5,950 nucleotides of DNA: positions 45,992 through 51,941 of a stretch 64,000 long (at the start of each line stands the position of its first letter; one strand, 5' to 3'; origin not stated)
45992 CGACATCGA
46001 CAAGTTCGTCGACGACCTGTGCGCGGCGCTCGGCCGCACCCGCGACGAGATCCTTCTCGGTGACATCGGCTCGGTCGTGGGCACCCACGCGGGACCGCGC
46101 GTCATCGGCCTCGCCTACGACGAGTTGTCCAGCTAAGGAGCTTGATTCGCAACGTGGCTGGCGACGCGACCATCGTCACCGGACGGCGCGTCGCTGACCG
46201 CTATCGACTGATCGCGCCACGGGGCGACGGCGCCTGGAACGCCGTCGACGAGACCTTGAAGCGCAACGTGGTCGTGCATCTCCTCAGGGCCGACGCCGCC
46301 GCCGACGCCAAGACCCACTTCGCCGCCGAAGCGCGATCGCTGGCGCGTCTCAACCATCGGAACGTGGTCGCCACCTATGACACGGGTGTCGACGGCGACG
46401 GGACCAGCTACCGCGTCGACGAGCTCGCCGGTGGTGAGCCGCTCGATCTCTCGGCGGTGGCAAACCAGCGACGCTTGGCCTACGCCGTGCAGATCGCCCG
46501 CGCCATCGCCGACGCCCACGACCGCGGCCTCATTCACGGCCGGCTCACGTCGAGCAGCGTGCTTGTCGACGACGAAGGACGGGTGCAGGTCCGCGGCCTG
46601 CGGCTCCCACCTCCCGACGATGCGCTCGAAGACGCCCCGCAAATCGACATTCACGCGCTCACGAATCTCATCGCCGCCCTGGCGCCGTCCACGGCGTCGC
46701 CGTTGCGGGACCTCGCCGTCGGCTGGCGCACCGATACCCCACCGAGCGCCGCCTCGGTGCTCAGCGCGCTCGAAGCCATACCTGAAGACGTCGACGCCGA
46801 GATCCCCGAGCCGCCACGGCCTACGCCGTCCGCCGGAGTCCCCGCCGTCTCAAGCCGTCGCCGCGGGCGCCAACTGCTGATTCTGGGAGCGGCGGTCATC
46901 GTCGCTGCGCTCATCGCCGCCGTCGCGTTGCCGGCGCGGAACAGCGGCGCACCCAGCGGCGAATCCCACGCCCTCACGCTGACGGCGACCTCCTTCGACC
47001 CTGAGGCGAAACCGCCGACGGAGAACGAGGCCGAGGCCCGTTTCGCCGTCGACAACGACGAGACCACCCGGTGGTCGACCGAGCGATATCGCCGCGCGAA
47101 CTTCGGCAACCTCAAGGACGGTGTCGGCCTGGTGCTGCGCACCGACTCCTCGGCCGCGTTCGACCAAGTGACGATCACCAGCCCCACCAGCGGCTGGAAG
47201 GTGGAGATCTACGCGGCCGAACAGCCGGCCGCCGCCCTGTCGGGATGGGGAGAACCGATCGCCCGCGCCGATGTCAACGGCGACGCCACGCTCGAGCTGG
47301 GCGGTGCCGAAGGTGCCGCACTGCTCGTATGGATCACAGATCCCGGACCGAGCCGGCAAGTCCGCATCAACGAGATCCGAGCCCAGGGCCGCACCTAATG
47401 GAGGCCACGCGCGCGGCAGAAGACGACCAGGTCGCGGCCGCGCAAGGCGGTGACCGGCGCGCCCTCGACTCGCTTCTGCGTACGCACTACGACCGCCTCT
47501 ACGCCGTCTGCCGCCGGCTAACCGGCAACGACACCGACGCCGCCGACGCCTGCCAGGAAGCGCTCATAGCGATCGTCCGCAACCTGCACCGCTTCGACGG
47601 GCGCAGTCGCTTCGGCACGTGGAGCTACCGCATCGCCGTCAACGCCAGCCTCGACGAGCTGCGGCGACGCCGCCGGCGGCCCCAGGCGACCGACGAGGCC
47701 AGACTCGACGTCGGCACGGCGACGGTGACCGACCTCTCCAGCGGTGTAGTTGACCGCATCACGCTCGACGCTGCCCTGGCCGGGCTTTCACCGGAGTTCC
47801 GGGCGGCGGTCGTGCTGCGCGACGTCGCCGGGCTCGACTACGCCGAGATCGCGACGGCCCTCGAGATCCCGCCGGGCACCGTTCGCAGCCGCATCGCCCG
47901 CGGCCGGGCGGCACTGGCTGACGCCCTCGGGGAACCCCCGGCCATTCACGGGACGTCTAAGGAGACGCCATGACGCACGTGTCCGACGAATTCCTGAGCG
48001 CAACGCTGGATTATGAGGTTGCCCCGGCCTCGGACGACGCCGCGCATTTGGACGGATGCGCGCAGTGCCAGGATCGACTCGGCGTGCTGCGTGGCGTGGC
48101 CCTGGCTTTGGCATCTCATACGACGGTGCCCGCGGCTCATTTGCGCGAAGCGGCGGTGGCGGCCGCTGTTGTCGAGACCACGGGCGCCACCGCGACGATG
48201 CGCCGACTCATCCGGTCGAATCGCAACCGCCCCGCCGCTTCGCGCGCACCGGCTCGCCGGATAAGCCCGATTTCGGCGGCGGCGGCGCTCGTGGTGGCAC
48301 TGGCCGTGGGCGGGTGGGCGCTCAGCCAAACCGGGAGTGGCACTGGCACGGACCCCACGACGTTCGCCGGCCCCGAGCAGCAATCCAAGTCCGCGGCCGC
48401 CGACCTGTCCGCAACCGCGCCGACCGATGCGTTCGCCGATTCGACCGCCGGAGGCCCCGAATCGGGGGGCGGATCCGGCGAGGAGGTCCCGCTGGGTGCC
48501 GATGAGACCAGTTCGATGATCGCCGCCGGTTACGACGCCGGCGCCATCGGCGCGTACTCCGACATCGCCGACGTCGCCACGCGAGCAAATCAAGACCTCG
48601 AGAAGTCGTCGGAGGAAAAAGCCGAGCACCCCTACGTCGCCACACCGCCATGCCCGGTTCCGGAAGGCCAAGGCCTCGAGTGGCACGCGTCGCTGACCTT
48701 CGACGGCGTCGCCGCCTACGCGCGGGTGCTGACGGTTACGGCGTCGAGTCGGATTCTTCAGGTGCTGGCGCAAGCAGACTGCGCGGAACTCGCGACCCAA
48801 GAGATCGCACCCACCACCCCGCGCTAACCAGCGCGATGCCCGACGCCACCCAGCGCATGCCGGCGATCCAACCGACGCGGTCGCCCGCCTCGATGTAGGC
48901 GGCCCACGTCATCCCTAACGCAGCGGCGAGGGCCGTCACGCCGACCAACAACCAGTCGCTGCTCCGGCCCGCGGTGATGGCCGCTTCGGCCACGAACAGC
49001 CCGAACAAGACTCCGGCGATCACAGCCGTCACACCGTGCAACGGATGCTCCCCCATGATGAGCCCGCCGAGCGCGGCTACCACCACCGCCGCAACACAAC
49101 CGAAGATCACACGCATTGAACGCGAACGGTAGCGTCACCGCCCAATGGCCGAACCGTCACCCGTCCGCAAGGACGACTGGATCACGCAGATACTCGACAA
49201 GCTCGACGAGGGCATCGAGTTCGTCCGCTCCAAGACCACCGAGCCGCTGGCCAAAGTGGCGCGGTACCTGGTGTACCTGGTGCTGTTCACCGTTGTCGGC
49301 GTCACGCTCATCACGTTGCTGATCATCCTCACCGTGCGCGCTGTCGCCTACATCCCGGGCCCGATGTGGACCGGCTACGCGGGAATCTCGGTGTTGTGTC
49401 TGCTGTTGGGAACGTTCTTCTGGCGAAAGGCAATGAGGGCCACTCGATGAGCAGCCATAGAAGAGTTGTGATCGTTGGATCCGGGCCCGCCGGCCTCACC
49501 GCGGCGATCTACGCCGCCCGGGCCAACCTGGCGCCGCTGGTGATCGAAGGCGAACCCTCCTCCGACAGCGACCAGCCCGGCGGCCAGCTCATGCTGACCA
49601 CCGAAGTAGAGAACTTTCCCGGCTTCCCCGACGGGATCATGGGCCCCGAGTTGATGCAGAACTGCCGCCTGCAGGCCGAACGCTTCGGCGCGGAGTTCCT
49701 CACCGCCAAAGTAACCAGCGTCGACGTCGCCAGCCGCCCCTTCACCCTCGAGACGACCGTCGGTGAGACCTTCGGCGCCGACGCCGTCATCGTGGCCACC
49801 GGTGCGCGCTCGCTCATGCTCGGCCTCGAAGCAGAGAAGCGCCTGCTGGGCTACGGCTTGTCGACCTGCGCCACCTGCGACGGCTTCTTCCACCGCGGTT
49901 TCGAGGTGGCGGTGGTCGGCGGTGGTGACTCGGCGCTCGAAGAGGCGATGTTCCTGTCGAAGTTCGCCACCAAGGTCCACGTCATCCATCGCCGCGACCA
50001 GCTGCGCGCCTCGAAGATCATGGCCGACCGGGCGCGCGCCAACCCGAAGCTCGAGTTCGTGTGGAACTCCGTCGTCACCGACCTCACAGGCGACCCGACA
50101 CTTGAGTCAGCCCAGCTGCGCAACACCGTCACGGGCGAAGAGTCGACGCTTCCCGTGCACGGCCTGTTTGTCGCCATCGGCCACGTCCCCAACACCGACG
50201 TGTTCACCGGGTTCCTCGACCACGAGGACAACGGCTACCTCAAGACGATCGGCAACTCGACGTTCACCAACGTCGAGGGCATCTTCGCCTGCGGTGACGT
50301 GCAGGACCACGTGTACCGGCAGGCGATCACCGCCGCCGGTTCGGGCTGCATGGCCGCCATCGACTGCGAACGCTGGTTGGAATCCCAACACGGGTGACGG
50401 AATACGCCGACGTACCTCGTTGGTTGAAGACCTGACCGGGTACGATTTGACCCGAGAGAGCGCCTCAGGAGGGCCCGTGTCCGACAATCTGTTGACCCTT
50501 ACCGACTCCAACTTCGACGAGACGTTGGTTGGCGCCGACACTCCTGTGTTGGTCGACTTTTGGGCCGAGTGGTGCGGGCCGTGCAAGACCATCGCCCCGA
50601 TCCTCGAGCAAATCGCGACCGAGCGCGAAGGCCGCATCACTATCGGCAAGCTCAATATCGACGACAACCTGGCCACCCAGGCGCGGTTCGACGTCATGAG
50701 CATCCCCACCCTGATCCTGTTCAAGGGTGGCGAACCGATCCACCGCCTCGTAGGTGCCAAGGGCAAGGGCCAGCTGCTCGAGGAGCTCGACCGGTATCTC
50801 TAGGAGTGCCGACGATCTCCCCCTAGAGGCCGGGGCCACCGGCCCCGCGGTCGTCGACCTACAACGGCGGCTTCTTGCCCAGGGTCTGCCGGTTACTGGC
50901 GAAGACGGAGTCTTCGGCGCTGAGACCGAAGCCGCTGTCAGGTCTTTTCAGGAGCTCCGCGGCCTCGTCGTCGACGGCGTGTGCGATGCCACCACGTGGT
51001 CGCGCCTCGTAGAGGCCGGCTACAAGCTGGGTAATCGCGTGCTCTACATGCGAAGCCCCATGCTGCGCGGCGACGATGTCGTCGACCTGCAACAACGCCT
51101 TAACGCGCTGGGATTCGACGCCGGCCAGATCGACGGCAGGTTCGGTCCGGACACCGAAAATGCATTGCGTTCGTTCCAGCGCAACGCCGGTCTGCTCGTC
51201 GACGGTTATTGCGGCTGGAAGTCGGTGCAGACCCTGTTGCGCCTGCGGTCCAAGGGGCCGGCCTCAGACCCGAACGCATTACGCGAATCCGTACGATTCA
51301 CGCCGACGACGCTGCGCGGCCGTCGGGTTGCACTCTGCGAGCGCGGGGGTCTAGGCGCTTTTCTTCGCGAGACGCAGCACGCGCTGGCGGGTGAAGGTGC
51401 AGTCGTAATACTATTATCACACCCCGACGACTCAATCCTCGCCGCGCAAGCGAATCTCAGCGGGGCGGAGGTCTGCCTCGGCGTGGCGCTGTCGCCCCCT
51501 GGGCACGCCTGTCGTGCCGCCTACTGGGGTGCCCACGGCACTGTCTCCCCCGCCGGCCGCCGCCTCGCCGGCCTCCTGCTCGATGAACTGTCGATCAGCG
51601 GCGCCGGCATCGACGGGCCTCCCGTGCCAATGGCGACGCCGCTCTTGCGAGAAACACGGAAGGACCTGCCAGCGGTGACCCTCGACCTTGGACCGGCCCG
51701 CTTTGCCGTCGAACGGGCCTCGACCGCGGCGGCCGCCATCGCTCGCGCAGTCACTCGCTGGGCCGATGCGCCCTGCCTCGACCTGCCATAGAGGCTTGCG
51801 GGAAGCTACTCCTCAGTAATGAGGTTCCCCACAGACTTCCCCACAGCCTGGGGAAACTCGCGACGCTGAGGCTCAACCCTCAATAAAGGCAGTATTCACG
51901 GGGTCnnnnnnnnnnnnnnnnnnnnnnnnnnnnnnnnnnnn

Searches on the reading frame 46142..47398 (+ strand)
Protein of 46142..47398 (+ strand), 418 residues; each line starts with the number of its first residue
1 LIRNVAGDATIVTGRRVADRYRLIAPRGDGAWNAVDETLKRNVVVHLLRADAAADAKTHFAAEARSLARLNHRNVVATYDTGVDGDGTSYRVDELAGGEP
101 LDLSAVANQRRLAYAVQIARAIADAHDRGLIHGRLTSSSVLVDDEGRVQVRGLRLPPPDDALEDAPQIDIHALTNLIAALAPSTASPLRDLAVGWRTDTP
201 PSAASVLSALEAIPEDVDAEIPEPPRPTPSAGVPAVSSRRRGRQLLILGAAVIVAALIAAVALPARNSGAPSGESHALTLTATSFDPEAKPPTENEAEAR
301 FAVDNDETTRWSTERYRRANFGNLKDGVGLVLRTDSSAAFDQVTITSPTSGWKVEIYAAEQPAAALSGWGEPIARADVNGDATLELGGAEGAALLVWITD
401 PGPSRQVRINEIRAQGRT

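Call 55: search_protein_families(library=pfam, proteins=[window:46142-47398:+], max_evalue=0.00001)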
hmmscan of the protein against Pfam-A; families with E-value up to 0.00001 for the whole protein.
window:46142-47398:+ (418 aa): 1 family
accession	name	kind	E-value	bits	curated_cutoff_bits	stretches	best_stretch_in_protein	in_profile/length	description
PF07714.23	PK_Tyr_Ser-Thr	-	1.3e-08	34.9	23.1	1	30-150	18-143/258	Protein tyrosine and serine/threonine kinase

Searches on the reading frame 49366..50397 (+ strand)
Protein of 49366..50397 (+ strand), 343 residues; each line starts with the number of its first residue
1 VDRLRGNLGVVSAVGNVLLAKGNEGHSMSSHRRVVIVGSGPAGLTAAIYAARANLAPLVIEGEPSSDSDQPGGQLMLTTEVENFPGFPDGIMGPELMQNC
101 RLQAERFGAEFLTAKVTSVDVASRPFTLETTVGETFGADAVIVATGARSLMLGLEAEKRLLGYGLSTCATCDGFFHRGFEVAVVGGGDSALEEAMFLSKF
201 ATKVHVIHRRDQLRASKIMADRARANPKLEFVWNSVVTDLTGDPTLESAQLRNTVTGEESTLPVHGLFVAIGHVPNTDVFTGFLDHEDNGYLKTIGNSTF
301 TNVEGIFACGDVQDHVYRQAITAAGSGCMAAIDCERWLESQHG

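Call 55: search_protein_families(library=pfam, proteins=[window:49366-50397:+], max_evalue=0.00001)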
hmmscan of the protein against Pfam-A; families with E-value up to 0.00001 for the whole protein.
window:49366-50397:+ (343 aa): 9 families
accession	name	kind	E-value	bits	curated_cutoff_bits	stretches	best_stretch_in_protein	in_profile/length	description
PF07992.20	Pyr_redox_2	-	5.8e-52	177.3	26.1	1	33-327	2-291/291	Pyridine nucleotide-disulphide oxidoreductase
PF00070.33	Pyr_redox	-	8.4e-20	71.5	22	1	181-245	2-71/82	Pyridine nucleotide-disulphide oxidoreductase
PF13738.12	Pyr_redox_3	-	7e-19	68.6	30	1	113-310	101-305/305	Pyridine nucleotide-disulphide oxidoreductase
PF01266.30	DAO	-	3e-12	47.2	27.9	0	94-152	149-209/353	FAD dependent oxidoreductase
PF03486.20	HI0933_like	-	1.1e-08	35.2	50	0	33-64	2-33/244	HI0933-like protein Rossmann domain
PF01494.25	FAD_binding_3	-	1.3e-06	28.3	22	0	33-60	3-30/349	FAD binding domain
PF01946.23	Thi4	-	2.2e-06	27.5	26.2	0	33-66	19-53/235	Thi4 family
PF13450.12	NAD_binding_8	-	4.8e-06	27.2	21.9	0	36-63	1-28/68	NAD(P)-binding Rossmann-like domain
PF00890.30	FAD_binding_2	-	5.4e-06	26.3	20.4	0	34-65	2-33/414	FAD binding domain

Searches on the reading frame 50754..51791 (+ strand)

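Call 55: search_protein_families(library=pfam, proteins=[window:50754-51791:+], max_evalue=0.00001)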
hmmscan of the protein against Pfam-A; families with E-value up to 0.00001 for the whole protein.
window:50754-51791:+ (345 aa): 1 family
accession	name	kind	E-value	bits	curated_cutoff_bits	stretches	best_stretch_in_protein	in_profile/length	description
PF01471.23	PG_binding_1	-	6.6e-36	122.7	23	2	105-154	1-50/57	Putative peptidoglycan binding domain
